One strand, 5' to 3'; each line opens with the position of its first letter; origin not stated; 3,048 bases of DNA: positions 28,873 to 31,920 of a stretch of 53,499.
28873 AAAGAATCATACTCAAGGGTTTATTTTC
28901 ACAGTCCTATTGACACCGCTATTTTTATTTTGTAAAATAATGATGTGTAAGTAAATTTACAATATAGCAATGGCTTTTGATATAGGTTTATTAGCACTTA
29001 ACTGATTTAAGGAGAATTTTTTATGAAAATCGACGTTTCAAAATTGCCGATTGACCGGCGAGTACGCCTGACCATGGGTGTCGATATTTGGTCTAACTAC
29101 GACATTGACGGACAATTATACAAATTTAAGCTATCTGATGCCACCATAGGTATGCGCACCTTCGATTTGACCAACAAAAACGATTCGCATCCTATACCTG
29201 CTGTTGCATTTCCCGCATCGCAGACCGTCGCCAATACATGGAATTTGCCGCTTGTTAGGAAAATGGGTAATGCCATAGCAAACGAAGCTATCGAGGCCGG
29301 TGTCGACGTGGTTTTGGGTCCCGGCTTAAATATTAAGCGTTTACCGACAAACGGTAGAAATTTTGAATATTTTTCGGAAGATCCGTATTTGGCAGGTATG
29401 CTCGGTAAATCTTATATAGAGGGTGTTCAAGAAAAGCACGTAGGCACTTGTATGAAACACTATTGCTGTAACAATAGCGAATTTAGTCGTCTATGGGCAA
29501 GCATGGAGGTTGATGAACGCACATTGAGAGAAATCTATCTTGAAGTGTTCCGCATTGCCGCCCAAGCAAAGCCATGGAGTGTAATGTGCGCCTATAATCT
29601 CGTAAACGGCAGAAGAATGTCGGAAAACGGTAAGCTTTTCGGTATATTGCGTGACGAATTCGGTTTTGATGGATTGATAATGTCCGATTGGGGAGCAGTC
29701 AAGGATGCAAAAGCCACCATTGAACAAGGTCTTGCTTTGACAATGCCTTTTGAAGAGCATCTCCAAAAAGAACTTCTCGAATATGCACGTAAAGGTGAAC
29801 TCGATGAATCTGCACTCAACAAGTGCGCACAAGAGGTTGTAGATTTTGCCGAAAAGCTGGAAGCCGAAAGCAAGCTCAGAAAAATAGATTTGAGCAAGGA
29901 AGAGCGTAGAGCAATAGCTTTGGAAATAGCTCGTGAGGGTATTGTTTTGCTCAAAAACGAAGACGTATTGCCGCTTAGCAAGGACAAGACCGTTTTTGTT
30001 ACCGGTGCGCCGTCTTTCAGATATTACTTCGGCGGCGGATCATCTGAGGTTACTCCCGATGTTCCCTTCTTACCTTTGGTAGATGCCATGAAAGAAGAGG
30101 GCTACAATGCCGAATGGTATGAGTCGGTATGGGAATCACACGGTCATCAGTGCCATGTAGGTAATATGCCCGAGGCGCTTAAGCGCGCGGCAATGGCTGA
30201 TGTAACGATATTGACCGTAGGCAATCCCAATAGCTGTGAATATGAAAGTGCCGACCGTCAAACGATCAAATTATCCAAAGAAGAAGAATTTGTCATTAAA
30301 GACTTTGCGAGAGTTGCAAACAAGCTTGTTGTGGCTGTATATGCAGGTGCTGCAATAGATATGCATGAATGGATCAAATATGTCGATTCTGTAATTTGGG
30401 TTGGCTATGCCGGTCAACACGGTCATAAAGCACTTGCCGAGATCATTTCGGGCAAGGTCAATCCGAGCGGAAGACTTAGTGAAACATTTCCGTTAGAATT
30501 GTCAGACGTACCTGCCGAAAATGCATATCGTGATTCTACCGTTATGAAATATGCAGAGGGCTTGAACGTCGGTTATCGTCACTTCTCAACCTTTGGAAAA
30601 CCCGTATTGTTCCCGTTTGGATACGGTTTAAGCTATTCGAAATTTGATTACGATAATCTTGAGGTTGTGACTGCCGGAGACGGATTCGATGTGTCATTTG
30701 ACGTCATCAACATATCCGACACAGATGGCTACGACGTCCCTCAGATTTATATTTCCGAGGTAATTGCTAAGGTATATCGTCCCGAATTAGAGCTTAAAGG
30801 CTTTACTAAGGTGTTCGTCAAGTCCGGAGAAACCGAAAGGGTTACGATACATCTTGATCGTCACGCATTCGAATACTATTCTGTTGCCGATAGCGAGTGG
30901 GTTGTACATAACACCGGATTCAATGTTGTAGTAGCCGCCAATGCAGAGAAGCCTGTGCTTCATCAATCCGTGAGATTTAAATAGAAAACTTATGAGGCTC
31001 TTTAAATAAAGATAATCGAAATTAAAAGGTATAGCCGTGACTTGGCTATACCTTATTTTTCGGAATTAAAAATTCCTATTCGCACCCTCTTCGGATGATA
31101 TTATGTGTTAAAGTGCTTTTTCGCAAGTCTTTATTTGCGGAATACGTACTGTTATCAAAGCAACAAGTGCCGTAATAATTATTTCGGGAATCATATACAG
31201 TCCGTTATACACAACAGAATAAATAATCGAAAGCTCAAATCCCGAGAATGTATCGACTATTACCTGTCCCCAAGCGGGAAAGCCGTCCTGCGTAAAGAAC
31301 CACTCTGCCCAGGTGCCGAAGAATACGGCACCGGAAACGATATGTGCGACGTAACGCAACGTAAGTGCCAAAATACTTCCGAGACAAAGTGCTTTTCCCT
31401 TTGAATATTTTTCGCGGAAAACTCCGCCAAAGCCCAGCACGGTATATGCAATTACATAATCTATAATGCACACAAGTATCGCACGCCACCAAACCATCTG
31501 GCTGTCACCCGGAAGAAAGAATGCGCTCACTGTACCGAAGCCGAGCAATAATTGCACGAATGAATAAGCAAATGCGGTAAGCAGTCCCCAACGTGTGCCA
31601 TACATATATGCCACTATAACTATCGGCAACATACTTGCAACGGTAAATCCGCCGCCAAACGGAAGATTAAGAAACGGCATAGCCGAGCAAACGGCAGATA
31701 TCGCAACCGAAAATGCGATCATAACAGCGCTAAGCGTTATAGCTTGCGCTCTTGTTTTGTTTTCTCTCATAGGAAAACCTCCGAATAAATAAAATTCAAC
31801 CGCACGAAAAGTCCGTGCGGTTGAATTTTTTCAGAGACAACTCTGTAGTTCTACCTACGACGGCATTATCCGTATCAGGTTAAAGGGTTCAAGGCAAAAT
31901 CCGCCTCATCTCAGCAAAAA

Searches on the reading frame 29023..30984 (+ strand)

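Call 37: search_protein_families(library=pfam, proteins=[window:29023-30984:+], max_evalue=0.00001)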
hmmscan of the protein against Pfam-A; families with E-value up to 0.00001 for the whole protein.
window:29023-30984:+ (653 aa): 3 families
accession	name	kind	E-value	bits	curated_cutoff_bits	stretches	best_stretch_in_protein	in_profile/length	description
PF01915.27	Glyco_hydro_3_C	-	2.3e-40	139.2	31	1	307-538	1-200/200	Glycosyl hydrolase family 3 C-terminal domain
PF00933.27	Glyco_hydro_3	-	1.1e-36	127.3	27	1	62-272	84-313/316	Glycosyl hydrolase family 3 N terminal domain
PF14310.12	Fn3-like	-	2.1e-18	66.7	25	1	571-640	1-70/71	Fibronectin type III-like domain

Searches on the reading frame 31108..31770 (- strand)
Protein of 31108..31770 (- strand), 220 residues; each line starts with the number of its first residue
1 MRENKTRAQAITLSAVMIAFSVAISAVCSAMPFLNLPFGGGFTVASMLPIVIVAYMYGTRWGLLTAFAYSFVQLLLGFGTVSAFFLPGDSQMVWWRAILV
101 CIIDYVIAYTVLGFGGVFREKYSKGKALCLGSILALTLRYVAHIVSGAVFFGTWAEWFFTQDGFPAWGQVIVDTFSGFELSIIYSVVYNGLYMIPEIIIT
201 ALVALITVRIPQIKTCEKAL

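Call 37: search_protein_families(library=pfam, proteins=[window:31108-31770:-], max_evalue=0.00001)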
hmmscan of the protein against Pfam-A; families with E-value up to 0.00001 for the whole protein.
window:31108-31770:- (220 aa): 1 family
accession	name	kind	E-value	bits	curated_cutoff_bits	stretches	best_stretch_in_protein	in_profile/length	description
PF09515.15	Thia_YuaJ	-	4.5e-21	76.2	25.8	1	16-208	2-169/177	Thiamine transporter protein (Thia_YuaJ)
